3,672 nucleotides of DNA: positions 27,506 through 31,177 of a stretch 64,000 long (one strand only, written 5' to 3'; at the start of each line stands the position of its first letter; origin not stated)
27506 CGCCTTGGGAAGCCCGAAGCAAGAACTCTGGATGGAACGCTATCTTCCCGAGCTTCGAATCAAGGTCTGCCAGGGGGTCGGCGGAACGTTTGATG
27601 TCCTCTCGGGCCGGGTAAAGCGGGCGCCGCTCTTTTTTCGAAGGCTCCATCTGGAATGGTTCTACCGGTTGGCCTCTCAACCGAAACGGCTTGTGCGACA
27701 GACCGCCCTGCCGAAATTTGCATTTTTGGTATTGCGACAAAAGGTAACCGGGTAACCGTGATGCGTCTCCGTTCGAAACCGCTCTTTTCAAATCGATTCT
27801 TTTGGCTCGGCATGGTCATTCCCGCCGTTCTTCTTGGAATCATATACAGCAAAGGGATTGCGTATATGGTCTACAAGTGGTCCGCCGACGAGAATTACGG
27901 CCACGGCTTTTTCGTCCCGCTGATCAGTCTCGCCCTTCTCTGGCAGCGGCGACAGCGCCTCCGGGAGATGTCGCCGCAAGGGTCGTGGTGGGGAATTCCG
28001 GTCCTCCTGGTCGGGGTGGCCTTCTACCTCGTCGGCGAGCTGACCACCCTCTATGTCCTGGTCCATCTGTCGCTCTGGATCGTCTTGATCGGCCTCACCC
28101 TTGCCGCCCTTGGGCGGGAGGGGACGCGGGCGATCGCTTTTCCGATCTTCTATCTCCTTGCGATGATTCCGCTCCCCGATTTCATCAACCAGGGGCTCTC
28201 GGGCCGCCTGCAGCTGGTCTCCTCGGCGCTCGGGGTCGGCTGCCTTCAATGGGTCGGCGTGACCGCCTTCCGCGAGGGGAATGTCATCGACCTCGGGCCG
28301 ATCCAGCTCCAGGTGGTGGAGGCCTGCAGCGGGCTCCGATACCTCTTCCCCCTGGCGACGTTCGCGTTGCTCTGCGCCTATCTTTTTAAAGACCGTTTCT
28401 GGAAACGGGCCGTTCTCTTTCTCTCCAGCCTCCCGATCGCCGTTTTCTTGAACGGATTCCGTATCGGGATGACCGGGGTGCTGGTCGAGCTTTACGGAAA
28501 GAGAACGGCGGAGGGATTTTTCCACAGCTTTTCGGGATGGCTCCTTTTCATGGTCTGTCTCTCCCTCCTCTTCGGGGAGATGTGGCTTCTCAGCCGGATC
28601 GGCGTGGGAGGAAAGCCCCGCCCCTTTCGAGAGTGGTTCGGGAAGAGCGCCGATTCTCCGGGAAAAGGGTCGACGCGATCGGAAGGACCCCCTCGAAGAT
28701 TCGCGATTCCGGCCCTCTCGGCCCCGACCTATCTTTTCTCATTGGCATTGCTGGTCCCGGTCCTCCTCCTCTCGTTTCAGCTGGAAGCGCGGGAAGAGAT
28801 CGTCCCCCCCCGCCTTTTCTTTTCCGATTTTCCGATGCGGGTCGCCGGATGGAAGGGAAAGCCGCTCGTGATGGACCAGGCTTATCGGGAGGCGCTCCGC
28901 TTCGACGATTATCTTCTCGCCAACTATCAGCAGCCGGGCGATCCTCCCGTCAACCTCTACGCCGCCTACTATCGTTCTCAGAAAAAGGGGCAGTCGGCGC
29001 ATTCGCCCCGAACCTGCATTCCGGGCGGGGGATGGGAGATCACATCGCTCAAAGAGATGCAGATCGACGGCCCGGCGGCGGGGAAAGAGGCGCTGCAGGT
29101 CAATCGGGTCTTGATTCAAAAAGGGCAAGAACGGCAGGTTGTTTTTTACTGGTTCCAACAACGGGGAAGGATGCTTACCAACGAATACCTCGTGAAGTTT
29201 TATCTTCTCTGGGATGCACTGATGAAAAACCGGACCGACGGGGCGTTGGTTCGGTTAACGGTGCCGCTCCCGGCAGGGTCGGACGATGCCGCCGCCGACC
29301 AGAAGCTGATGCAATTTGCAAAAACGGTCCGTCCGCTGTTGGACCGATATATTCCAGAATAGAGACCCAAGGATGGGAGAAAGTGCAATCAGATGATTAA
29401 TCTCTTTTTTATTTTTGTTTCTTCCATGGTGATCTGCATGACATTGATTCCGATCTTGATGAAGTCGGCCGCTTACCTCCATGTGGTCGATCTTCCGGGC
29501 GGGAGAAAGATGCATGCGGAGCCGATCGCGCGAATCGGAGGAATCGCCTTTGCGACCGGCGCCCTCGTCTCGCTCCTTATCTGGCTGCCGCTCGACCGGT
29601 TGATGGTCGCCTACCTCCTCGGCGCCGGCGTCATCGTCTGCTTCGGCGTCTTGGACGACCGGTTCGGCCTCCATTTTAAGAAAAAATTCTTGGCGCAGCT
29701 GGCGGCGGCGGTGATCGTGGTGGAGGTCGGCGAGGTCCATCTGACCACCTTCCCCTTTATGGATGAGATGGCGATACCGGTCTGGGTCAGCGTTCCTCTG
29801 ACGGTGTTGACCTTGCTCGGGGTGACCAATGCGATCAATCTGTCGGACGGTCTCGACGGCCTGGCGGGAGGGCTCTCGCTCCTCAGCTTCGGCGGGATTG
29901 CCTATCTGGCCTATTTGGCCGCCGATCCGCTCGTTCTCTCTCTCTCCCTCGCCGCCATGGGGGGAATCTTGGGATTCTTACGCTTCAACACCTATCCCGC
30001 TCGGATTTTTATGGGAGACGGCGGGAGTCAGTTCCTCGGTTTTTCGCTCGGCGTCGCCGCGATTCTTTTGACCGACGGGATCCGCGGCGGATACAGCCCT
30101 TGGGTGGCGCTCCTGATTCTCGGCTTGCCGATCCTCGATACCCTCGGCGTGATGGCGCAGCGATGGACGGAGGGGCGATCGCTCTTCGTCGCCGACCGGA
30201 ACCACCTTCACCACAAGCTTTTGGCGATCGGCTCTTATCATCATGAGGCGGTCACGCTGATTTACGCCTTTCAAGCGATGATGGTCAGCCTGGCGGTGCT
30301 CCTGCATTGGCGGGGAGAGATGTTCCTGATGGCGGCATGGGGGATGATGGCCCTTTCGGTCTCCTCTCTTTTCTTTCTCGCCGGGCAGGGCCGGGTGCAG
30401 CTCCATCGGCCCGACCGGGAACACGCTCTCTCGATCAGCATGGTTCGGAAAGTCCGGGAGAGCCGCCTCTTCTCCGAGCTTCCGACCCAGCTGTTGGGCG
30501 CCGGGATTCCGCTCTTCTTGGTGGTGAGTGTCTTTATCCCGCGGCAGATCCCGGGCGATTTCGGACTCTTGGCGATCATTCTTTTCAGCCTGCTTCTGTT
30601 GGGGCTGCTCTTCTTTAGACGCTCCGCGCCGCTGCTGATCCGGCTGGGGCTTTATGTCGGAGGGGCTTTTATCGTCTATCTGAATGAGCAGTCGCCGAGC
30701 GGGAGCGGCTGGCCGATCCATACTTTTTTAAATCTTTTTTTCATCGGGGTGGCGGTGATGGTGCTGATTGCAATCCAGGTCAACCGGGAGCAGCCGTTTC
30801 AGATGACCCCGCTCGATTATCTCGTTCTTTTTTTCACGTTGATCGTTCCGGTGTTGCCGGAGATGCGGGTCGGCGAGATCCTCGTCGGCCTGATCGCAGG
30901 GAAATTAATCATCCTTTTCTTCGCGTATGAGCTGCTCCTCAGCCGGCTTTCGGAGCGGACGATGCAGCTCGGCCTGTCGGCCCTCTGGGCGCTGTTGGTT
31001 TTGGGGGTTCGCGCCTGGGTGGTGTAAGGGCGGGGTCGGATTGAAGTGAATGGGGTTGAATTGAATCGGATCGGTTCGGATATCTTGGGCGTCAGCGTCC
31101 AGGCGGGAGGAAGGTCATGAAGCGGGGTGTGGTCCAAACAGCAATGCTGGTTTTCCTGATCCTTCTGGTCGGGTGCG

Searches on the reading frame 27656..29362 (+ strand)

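Call 8: search_protein_families(library=ncbifam, proteins=[window:27656-29362:+], max_evalue=0.00001)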
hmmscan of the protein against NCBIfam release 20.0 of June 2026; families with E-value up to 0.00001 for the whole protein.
window:27656-29362:+ (568 aa): 17 families
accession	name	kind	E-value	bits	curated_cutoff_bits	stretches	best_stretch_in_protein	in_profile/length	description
TIGR04152.1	exosort_VPLPA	exception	4.4e-166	553.7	400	1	74-567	3-486/486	VPLPA-CTERM-specific exosortase XrtD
NF038142.1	exosort_XrtW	exception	1.1e-96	324.1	425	1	50-566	2-494/494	exosortase W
TIGR03109.2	exosort_XrtA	exception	7.9e-62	209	208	1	54-312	4-259/261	exosortase A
TIGR02602.1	8TM_EpsH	subfamily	9.2e-53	179.2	105.55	1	74-306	3-234/241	exosortase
TIGR02914.1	EpsI_fam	equivalog_domain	2.6e-41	141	42.8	1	391-565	3-173/174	exosortase C-terminal domain/associated protein EpsI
NF035943.2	exosort_XrtV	exception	1.9e-39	135.6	313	1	68-314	21-268/270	exosortase V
TIGR04151.1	exosort_VPDSG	exception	6.3e-30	104.6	300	1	57-314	33-301/306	VPDSG-CTERM-specific exosortase XrtC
TIGR03113.1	exosort_XrtB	exception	8.7e-30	104.2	275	1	63-308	11-260/268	exosortase B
TIGR04178.1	exo_archaeo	signature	4.4e-21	75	23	1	218-313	1-96/97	exosortase/archaeosortase family protein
NF045608.2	EpsI_type_V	exception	4.6e-14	52.3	228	1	412-557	63-203/218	exosortase-associated protein EpsI, V-type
TIGR03763.1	cyanoexo_CrtA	exception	5.6e-13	49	150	1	86-309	37-255/260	cyanoexosortase A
TIGR04476.1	exosort_XrtN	exception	2.3e-12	46.8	200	1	84-301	30-235/406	exosortase N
NF045609.1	EpsI_type_B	exception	1.1e-11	44.5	220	1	415-535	69-186/221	exosortase-associated protein EpsI, B-type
NF033464.1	cyanoexo_CrtC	exception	4e-11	43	225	1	54-302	8-264/278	cyanoexosortase C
TIGR04156.1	cyanoexo_CrtB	exception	3.6e-07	30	300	1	59-302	9-256/280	cyanoexosortase B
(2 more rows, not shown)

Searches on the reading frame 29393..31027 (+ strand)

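Call 8: search_protein_families(library=ncbifam, proteins=[window:29393-31027:+], max_evalue=0.00001)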
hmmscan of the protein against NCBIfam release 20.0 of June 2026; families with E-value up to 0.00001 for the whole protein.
window:29393-31027:+ (544 aa): 3 families
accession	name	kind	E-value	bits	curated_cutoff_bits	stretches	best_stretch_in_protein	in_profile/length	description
TIGR02380.1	ECA_wecA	exception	1.1e-45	156.3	326.05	1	1-319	1-319/346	UDP-N-acetylglucosamine--undecaprenyl-phosphate N-acetylglucosaminephosphotransferase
TIGR00445.1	mraY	equivalog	1.7e-24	86.9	192.05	1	11-301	1-314/321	phospho-N-acetylmuramoyl-pentapeptide-transferase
NF053644.1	MraY_archaea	equivalog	3.8e-21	75.8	450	1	96-297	151-334/340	pseudomurein biosynthesis MraY family phospho-N-acetylmuramoyl-pentapeptide-transferase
